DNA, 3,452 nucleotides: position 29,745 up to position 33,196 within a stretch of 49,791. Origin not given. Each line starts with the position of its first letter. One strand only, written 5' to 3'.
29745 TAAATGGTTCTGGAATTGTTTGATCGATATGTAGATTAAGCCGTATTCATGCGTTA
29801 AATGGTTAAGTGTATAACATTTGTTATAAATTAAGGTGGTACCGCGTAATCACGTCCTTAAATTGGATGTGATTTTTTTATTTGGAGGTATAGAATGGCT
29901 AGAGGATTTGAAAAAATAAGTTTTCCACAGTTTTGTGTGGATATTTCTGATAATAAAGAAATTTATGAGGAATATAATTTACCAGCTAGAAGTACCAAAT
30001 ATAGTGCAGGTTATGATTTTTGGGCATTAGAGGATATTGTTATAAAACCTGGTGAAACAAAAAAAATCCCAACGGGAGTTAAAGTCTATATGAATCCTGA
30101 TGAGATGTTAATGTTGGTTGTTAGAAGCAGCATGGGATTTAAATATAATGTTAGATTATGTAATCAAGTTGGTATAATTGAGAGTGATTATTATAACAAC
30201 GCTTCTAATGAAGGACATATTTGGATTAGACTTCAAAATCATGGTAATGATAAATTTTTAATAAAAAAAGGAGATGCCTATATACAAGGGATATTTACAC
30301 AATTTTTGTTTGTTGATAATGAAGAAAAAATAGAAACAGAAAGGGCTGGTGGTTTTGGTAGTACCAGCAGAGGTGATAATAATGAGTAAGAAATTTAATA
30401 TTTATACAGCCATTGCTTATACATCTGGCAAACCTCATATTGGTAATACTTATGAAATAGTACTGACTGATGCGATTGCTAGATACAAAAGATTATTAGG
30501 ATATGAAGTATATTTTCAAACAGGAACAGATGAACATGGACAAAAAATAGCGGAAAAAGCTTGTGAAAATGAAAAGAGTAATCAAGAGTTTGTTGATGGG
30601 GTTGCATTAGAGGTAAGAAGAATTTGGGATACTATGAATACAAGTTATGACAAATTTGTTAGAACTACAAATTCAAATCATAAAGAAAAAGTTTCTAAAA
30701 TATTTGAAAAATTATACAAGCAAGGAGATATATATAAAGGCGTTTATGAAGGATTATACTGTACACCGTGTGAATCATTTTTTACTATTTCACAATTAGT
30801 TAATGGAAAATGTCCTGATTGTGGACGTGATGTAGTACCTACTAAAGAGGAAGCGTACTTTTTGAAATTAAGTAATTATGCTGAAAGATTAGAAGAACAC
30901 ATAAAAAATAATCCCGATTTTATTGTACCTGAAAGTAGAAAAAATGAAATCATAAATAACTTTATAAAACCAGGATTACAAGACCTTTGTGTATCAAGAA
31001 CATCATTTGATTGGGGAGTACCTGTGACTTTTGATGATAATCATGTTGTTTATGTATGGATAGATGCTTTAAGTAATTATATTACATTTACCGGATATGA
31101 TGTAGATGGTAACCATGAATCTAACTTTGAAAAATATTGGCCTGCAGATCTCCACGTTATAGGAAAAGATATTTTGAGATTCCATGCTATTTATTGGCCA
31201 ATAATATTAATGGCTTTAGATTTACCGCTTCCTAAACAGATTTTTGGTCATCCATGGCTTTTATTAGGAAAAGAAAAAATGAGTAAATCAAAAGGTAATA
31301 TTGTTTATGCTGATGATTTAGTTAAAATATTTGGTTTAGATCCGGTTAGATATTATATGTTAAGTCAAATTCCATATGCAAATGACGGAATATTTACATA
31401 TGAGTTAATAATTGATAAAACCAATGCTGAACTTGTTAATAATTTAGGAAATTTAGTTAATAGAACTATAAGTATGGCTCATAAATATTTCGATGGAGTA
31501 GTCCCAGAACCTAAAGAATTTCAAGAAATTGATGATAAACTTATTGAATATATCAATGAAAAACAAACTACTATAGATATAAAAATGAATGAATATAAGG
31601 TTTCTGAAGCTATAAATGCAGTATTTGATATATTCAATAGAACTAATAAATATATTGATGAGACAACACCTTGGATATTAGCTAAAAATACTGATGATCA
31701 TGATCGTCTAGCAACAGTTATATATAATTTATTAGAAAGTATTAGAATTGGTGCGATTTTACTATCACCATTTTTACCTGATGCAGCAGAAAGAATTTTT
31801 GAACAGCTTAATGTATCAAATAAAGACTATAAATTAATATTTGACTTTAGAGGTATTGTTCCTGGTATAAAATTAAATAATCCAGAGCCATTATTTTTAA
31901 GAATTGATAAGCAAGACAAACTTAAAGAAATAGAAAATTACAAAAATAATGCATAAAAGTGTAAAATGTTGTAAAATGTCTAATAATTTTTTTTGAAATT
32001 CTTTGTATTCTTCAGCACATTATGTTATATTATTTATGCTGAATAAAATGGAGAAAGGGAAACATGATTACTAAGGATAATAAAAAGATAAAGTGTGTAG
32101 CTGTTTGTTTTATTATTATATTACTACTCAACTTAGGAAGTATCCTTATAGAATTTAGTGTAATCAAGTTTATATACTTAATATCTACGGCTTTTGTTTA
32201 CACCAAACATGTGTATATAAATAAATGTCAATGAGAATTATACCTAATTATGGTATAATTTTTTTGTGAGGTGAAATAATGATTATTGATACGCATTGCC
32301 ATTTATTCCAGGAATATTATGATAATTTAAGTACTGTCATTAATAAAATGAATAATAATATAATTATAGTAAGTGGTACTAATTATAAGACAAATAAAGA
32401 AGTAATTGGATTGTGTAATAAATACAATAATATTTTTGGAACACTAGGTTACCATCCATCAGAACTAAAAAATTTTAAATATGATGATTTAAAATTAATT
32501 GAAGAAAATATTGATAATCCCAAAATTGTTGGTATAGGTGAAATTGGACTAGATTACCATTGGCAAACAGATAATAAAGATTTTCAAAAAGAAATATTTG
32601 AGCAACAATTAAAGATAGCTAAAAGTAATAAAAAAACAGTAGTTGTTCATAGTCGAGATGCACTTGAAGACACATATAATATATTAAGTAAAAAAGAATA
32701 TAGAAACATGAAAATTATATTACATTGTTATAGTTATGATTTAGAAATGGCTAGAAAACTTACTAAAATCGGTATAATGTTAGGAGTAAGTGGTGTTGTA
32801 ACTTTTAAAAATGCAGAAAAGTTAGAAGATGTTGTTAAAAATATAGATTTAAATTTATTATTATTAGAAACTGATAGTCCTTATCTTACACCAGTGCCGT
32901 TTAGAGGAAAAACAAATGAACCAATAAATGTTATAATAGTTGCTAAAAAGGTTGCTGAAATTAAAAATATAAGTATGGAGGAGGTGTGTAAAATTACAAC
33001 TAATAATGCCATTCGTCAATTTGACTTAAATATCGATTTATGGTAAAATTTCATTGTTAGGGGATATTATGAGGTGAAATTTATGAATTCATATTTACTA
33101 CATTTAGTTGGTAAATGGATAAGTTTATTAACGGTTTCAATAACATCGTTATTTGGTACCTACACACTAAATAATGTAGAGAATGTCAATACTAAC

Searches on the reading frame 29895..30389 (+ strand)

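Call 52: search_protein_families(library=pfam, proteins=[window:29895-30389:+], max_evalue=0.00001)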
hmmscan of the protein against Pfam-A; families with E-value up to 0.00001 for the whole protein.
window:29895-30389:+ (164 aa): 1 family
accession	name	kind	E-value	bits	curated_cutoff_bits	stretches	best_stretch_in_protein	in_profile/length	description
PF00692.24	dUTPase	-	3.2e-14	53.2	22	1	27-157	3-128/129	dUTPase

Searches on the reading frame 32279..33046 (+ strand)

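Call 52: search_protein_families(library=pfam, proteins=[window:32279-33046:+], max_evalue=0.00001)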
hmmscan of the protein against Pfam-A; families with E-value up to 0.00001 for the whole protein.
window:32279-33046:+ (255 aa): 1 family
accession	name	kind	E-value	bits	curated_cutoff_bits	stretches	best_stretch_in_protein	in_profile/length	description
PF01026.27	TatD_DNase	-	7.3e-79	265.2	27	1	3-248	1-252/253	TatD related DNase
